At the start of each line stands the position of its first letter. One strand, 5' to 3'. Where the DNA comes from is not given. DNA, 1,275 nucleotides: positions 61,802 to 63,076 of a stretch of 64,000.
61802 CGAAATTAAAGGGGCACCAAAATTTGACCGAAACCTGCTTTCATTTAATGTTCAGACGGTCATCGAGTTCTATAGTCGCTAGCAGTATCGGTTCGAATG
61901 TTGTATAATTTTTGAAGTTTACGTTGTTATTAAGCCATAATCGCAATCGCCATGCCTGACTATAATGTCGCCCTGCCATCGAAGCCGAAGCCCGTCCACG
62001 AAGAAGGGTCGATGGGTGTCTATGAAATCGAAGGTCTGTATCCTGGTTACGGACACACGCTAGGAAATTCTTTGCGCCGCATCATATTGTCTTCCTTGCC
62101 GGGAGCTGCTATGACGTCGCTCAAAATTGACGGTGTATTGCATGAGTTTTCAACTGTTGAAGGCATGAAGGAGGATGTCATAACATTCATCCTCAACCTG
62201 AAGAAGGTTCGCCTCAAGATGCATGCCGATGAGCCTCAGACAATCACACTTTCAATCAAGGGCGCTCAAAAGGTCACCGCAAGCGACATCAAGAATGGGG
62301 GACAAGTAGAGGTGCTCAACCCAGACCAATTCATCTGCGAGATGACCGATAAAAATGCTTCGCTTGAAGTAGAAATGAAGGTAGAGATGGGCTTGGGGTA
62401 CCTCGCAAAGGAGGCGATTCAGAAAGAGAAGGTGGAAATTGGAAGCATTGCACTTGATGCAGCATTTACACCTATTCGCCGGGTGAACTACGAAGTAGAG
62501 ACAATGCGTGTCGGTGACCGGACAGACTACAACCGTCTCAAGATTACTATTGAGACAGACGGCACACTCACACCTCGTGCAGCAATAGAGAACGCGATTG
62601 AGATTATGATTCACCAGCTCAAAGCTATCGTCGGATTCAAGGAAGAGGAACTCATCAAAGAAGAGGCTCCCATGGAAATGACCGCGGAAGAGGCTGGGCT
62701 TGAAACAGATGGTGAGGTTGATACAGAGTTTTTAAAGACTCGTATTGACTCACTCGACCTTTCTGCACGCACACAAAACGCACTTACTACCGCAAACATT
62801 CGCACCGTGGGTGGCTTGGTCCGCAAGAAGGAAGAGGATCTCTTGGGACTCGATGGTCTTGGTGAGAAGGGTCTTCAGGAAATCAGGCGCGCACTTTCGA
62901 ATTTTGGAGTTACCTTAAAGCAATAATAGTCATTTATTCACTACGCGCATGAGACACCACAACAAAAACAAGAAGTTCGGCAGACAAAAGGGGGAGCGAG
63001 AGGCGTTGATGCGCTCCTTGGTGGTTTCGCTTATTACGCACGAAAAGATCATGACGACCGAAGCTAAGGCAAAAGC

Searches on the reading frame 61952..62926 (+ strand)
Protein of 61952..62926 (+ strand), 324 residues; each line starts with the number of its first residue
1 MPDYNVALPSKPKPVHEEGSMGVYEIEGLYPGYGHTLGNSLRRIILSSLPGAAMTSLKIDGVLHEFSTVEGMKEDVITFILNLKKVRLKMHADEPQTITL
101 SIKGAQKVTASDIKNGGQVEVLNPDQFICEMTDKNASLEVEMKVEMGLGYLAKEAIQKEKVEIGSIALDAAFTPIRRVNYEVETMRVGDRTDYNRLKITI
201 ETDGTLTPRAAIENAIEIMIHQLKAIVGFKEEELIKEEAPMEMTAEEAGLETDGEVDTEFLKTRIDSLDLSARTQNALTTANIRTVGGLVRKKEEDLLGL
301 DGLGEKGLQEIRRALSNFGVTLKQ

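Call 51: find_encoding_contigs(protein=window:61952-62926:+, flank=10000, max_places=4)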
Protein window:61952-62926:+ (324 aa): 1 contig read that carries it; 1 place shown.
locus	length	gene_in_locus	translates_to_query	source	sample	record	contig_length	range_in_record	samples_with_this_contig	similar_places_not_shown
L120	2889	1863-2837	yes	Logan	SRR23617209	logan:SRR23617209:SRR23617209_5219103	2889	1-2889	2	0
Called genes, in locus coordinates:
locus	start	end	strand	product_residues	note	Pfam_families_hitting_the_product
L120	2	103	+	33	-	?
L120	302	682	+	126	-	PF00416:Ribosomal_S13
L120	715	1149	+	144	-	PF00411:Ribosomal_S11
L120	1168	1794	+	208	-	PF00163:Ribosomal_S4, PF01479:S4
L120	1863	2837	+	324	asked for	PF01193:RNA_pol_L, PF01000:RNA_pol_A_bac, PF03118:RNA_pol_A_CTD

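Call 60: list_cluster_members(proteins=[window:61952-62926:+, P0001, window:6647-7699:+])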
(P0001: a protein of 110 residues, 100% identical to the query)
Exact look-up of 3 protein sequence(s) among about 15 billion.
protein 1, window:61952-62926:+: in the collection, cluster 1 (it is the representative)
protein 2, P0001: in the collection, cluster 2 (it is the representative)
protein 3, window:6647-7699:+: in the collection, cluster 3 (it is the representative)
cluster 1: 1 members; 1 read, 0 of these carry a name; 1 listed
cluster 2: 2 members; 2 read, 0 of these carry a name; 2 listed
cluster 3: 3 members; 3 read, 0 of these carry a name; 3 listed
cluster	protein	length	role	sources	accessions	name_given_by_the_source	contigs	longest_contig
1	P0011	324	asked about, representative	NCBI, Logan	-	-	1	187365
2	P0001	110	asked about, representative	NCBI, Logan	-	-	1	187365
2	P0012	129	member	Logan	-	-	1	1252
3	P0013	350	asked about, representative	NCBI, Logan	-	-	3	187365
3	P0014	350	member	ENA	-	-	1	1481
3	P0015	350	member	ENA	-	-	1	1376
